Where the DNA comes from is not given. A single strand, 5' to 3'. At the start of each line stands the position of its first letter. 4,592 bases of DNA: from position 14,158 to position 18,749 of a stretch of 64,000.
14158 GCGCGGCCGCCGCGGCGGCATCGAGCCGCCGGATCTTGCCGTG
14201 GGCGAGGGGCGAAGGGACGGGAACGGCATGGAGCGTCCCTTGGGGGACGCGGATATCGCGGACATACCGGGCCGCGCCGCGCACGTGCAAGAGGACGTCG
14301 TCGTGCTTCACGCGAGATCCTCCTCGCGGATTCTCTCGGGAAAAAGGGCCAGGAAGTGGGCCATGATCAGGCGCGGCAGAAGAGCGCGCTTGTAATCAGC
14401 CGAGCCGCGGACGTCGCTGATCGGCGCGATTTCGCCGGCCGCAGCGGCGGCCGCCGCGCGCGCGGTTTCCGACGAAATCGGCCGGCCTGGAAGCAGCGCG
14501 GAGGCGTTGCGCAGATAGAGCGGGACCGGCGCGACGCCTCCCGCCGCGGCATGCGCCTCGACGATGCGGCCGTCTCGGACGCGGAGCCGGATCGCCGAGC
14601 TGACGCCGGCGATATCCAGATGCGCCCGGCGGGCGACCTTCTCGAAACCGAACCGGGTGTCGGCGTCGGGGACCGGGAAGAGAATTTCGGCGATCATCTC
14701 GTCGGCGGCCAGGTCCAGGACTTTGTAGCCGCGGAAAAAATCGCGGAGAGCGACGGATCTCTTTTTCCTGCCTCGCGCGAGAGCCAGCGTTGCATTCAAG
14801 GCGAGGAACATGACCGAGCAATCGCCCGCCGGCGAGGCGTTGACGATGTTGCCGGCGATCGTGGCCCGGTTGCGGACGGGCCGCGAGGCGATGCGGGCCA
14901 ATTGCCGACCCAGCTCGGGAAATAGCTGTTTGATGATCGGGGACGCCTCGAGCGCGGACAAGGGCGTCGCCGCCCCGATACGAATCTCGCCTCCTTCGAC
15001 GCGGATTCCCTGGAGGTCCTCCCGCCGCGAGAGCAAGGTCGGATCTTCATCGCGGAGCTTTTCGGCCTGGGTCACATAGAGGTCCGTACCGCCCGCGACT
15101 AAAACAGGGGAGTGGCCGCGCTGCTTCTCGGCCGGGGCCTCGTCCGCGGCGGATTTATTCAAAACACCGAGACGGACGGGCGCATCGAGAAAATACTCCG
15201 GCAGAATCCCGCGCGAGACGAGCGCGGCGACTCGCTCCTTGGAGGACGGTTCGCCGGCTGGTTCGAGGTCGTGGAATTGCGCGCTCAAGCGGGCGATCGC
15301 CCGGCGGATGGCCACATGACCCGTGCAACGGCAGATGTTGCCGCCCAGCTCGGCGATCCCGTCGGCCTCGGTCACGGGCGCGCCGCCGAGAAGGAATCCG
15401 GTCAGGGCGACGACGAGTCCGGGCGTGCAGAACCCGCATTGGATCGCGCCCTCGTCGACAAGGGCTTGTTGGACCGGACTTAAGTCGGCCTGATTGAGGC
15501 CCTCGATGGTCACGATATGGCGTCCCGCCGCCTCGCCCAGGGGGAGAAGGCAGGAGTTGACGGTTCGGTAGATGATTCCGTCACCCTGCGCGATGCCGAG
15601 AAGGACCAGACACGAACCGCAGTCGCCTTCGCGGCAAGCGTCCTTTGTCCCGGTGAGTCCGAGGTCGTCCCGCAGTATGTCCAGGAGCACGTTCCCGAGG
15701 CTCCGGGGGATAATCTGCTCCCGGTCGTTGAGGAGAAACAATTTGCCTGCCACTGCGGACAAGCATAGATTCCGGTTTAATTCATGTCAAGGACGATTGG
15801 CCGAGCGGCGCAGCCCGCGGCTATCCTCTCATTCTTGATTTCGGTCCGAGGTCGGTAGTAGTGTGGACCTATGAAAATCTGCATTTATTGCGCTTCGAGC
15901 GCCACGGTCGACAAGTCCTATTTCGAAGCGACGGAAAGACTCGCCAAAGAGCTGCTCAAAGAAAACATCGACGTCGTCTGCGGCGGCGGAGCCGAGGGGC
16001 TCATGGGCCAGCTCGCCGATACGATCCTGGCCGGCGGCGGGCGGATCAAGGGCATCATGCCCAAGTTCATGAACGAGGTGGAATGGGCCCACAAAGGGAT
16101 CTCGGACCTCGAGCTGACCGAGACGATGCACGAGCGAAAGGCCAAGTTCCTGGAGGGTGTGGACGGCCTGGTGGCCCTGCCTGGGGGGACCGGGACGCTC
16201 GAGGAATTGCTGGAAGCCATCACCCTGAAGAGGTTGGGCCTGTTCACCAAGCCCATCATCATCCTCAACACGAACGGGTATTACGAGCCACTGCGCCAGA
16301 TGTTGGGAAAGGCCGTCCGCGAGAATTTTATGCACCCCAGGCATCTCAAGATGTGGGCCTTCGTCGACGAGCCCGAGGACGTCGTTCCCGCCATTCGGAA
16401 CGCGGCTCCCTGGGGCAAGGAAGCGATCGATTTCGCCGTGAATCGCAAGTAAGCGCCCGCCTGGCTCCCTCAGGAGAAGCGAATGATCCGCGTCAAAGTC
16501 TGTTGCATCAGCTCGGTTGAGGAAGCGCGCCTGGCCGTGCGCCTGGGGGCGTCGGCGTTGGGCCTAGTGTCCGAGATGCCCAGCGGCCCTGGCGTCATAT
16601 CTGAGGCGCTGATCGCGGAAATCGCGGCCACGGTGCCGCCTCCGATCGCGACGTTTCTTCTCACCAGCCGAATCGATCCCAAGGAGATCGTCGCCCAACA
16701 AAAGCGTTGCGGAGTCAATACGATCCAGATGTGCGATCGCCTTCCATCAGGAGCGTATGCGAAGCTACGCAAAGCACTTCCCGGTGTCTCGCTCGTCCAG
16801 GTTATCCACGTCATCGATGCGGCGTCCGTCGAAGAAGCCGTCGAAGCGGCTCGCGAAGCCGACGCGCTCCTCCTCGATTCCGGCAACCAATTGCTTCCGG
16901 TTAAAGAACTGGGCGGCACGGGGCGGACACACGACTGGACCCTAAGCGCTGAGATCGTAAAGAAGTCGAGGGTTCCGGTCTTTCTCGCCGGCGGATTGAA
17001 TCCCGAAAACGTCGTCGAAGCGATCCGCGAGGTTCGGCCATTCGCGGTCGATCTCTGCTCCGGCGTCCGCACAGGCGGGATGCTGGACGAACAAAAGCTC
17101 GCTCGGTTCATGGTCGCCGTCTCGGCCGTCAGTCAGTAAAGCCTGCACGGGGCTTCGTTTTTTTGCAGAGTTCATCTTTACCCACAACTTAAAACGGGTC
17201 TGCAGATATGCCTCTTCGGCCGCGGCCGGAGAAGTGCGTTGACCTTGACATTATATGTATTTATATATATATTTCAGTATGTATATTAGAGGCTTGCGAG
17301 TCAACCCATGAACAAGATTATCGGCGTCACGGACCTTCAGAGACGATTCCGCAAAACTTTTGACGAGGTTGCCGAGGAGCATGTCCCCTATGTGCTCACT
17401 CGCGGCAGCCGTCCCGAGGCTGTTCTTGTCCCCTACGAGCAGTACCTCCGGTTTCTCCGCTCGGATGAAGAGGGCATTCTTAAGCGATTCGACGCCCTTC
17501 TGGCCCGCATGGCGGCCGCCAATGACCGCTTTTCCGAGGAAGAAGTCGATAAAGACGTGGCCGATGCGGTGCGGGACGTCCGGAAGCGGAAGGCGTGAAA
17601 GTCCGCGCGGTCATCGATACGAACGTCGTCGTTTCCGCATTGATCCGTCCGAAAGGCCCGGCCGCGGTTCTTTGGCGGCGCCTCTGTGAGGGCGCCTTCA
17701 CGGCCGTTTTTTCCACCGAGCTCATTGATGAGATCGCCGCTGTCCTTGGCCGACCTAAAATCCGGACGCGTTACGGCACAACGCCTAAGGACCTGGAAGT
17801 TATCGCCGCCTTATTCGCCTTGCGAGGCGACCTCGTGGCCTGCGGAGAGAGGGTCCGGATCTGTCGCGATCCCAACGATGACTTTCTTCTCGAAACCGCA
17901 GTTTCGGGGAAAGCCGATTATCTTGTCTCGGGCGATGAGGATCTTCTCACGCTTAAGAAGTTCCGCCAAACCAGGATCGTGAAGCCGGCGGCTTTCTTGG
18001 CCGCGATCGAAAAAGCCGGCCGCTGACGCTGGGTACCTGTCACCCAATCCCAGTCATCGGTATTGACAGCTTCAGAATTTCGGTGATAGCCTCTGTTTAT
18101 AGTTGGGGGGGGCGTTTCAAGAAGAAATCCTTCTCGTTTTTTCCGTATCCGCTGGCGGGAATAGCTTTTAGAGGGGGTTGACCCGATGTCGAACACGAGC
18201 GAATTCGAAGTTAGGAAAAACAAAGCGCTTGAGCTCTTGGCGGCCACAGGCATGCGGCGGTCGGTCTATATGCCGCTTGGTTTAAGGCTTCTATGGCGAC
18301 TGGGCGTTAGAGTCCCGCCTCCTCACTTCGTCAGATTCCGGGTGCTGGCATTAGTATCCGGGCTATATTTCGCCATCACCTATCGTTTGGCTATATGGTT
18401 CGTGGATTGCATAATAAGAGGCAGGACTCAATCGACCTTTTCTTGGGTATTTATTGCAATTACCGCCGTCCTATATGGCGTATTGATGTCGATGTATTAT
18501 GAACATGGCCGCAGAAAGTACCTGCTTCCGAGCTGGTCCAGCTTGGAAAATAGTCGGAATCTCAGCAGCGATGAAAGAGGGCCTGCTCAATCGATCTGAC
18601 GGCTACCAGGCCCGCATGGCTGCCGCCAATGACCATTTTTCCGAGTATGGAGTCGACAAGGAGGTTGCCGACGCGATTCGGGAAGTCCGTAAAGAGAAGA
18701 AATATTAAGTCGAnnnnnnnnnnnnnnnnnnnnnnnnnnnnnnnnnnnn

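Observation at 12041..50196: About 38-kb nucleic-acid / nucleoside / base catabolic supercluster in an anaerobe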

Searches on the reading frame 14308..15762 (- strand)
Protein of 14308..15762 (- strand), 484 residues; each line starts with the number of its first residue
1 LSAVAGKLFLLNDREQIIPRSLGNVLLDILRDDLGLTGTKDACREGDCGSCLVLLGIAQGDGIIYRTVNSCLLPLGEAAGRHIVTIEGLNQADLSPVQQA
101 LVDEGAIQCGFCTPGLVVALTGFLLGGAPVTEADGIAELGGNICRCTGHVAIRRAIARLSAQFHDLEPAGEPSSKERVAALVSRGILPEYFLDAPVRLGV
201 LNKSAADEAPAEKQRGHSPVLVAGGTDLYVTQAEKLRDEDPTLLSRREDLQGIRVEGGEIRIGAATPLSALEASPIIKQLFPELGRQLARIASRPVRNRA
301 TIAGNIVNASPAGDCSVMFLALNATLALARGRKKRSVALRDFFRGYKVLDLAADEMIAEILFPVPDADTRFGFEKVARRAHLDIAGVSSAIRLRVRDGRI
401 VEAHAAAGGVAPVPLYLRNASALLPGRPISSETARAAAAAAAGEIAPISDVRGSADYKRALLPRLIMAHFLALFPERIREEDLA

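Call 5: search_protein_families(library=pfam, proteins=[window:14308-15762:-], max_evalue=0.001)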
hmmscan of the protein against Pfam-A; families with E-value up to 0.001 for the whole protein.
window:14308-15762:- (484 aa): 4 families
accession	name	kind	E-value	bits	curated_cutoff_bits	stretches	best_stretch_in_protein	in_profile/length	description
PF00941.27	FAD_binding_5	-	6.7e-37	127.3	27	1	206-364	11-169/170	FAD binding domain in molybdopterin dehydrogenase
PF01799.25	Fer2_2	-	1.9e-22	79.6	30.3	1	85-156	1-74/75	[2Fe-2S] binding domain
PF03450.22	CO_deh_flav_C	-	1.4e-20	73.8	25.5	1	375-470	4-99/102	CO dehydrogenase flavoprotein C-terminal domain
PF00111.32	Fer2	-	5.6e-05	23.4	21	1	12-55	4-47/77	2Fe-2S iron-sulfur cluster binding domain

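Call 10: search_protein_families(library=ncbifam, proteins=[window:14308-15762:-], max_evalue=0.00001)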
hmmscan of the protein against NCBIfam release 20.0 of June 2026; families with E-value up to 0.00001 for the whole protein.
window:14308-15762:- (484 aa): 16 families
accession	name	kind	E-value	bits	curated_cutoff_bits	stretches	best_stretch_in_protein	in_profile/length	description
TIGR02963.1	xanthine_xdhA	equivalog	1.1e-96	324.4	467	1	22-471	17-466/468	xanthine dehydrogenase small subunit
NF043083.1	XdhB_XDHase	equivalog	9.6e-40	136.5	310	1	208-465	15-275/289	xanthine dehydrogenase subunit XdhB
NF007427.0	PRK09971.1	equivalog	4.5e-38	131.1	287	1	219-465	26-275/292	xanthine dehydrogenase FAD-binding subunit XdhB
NF041019.1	glyceraldDH_beta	equivalog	5.1e-37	127.6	350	1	196-466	4-273/280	glyceraldehyde dehydrogenase subunit beta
TIGR03198.1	pucE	equivalog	4.7e-35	120.3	254.3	1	9-160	6-149/151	xanthine dehydrogenase subunit E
NF043084.2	XdhC_XDHase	equivalog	5.5e-34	116.9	217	1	10-158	6-148/151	xanthine dehydrogenase subunit XdhC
TIGR02969.1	mam_aldehyde_ox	subfamily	3.5e-32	110.9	1912.3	2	24-156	21-157/1330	aldehyde oxidase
NF041020.1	glyceraldDH_gamma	equivalog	4.5e-31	107.6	290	1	16-162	25-161/164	glyceraldehyde dehydrogenase subunit gamma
TIGR03311.1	Se_dep_XDH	equivalog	5.1e-30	104.2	830.45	1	9-163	3-147/848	selenium-dependent xanthine dehydrogenase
NF007387.0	PRK09908.1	equivalog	1.3e-27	96.2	212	1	23-157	25-153/159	xanthine dehydrogenase iron sulfur-binding subunit XdhC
TIGR03193.1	4hydroxCoAred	equivalog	2.5e-26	92.4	257.8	1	14-156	11-144/148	4-hydroxybenzoyl-CoA reductase subunit gamma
NF045668.1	pterin_aldehy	equivalog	9.6e-25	86.8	1100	1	8-156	4-148/905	molybdopterin-dependent aldehyde oxidoreductase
TIGR03199.1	pucC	equivalog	4.5e-22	78.6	306.05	1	214-468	12-264/264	xanthine dehydrogenase subunit C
NF008514.0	PRK11433.1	equivalog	2.1e-18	66.6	322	1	24-157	70-211/218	aldehyde dehydrogenase iron-sulfur subunit PaoA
TIGR03312.1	Se_sel_red_FAD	hypoth_equivalog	7.9e-14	51.5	241.5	1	213-461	18-238/257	molybdopterin-dependent oxidoreductase FAD-binding subunit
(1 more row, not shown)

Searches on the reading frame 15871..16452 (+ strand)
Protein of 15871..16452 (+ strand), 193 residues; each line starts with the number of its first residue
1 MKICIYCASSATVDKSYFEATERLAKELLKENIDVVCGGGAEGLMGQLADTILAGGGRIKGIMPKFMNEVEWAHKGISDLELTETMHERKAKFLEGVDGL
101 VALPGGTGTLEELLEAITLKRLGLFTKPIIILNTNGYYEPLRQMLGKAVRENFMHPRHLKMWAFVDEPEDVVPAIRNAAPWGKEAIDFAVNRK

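Call 5: search_protein_families(library=pfam, proteins=[window:15871-16452:+], max_evalue=0.001)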
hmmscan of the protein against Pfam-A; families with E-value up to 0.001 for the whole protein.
window:15871-16452:+ (193 aa): 2 families
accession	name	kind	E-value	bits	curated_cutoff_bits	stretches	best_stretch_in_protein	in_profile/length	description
PF03641.19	Lysine_decarbox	-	4.6e-36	124.3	27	1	45-174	1-130/131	Possible lysine decarboxylase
PF18306.6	LDcluster4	-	4.3e-10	39.8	26.3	1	12-133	12-124/151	SLOG cluster4 family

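Call 10: search_protein_families(library=ncbifam, proteins=[window:15871-16452:+], max_evalue=0.00001)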
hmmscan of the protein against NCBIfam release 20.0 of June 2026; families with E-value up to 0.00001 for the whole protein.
window:15871-16452:+ (193 aa): 3 families
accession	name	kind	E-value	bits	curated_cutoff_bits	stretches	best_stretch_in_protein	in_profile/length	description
TIGR00730.1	TIGR00730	subfamily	1.8e-44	151.6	96.35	1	2-177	2-177/178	TIGR00730 family Rossman fold protein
NF058542.1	CtkRMPhLog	equivalog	4.8e-30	104.8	300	1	2-172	3-172/177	cytokinin riboside 5'-monophosphate phosphoribohydrolase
TIGR00725.1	TIGR00725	hypoth_equivalog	1.9e-09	37.1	106.9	1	7-135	6-125/159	TIGR00725 family protein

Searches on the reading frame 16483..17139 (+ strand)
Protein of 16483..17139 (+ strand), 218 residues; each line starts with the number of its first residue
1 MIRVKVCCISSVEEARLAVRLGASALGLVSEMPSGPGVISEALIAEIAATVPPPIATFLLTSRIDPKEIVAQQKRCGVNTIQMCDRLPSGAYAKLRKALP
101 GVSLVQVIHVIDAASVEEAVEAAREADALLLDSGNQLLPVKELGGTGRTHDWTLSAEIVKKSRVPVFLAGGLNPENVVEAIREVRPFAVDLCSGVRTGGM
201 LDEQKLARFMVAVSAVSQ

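Call 5: search_protein_families(library=pfam, proteins=[window:16483-17139:+], max_evalue=0.001)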
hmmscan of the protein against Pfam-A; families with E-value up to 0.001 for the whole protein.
window:16483-17139:+ (218 aa): 1 family
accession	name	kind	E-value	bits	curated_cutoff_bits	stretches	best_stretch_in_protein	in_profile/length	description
PF00697.28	PRAI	-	6.1e-23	82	22.7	1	4-210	1-191/193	N-(5'phosphoribosyl)anthranilate (PRA) isomerase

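Call 13: search_protein_families(library=ncbifam, proteins=[window:16483-17139:+], max_evalue=0.00001)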
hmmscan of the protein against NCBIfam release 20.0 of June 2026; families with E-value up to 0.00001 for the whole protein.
window:16483-17139:+ (218 aa): 12 families
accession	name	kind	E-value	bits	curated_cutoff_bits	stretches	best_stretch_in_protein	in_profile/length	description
NF002298.0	PRK01222.1-4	equivalog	3.3e-38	131.4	215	1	1-216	2-205/209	phosphoribosylanthranilate isomerase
NF002299.0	PRK01222.1-6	equivalog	3.6e-29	101.7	231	1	3-215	19-227/231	phosphoribosylanthranilate isomerase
NF002295.0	PRK01222.1-1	equivalog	2.2e-25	89.4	216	1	2-216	3-213/219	phosphoribosylanthranilate isomerase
NF002297.0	PRK01222.1-3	equivalog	4.1e-23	81.9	259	1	3-214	2-200/204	phosphoribosylanthranilate isomerase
NF002300.0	PRK01222.1-7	equivalog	1.8e-21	76.7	212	1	1-214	1-192/195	phosphoribosylanthranilate isomerase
NF006945.0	PRK09427.1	equivalog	7.7e-21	74.1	380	1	4-213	262-458/461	bifunctional indole-3-glycerol-phosphate synthase TrpC/phosphoribosylanthranilate isomerase TrpF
NF002304.0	PRK01222.2-4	equivalog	2.4e-19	69.6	181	1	4-214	3-204/208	phosphoribosylanthranilate isomerase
NF002303.0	PRK01222.2-3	equivalog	1.5e-15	57.2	224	1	3-202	2-187/208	phosphoribosylanthranilate isomerase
NF002302.0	PRK01222.2-2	equivalog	2.1e-14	54.2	172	1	3-214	2-187/193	phosphoribosylanthranilate isomerase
NF002296.0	PRK01222.1-2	equivalog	2.8e-14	53.5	270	1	3-213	9-212/221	phosphoribosylanthranilate isomerase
NF002301.0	PRK01222.2-1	equivalog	5.8e-14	52.1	232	1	1-208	2-204/217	phosphoribosylanthranilate isomerase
NF010563.0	PRK13958.1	equivalog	9.1e-13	48.2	234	1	3-211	2-201/210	phosphoribosylanthranilate isomerase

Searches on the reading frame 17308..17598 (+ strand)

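Call 5: search_protein_families(library=pfam, proteins=[window:17308-17598:+], max_evalue=0.001)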
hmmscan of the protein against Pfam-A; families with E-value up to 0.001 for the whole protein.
window:17308-17598:+ (96 aa): 1 family
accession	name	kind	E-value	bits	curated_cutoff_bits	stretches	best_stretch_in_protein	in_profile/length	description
PF02604.26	PhdYeFM_antitox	-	1.2e-11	44.6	29.8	1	3-51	2-50/74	Antitoxin Phd_YefM, type II toxin-antitoxin system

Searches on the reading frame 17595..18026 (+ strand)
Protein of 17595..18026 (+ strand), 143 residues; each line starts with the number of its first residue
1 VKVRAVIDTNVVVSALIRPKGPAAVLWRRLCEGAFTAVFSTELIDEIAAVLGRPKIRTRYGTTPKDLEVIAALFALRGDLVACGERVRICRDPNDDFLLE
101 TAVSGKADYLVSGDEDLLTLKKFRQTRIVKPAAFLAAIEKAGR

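Call 5: search_protein_families(library=pfam, proteins=[window:17595-18026:+], max_evalue=0.001)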
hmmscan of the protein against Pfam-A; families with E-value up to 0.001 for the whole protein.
window:17595-18026:+ (143 aa): 2 families
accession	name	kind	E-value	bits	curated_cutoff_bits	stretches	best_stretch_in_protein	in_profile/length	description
PF13470.12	PIN_3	-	3.2e-22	80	27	1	4-115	1-114/115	PIN domain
PF01850.27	PIN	-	2.7e-05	25.2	23.6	1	6-118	2-115/120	PIN domain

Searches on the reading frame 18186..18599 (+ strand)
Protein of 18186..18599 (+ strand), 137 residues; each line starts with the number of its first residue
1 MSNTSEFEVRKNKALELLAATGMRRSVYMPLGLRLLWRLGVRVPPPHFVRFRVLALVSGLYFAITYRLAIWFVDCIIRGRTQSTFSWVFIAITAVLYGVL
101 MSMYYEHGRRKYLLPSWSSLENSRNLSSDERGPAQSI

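Call 5: search_protein_families(library=pfam, proteins=[window:18186-18599:+], max_evalue=0.001)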
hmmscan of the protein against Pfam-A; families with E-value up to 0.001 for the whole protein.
window:18186-18599:+ (137 aa): 1 family
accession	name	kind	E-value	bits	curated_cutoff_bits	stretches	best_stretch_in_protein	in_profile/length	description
PF19942.4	DUF6404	-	7.1e-29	101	27.6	1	6-120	2-115/115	Family of unknown function (DUF6404)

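Call 13: search_protein_families(library=ncbifam, proteins=[window:18186-18599:+], max_evalue=0.00001)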
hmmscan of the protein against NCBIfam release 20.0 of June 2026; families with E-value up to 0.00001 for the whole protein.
window:18186-18599:+ (137 aa): 0 families

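Call 69: search_protein_families(library=ncbifam, proteins=[window:18186-18599:+], max_evalue=0.01)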
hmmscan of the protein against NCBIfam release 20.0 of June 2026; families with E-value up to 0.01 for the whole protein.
window:18186-18599:+ (137 aa): 0 families
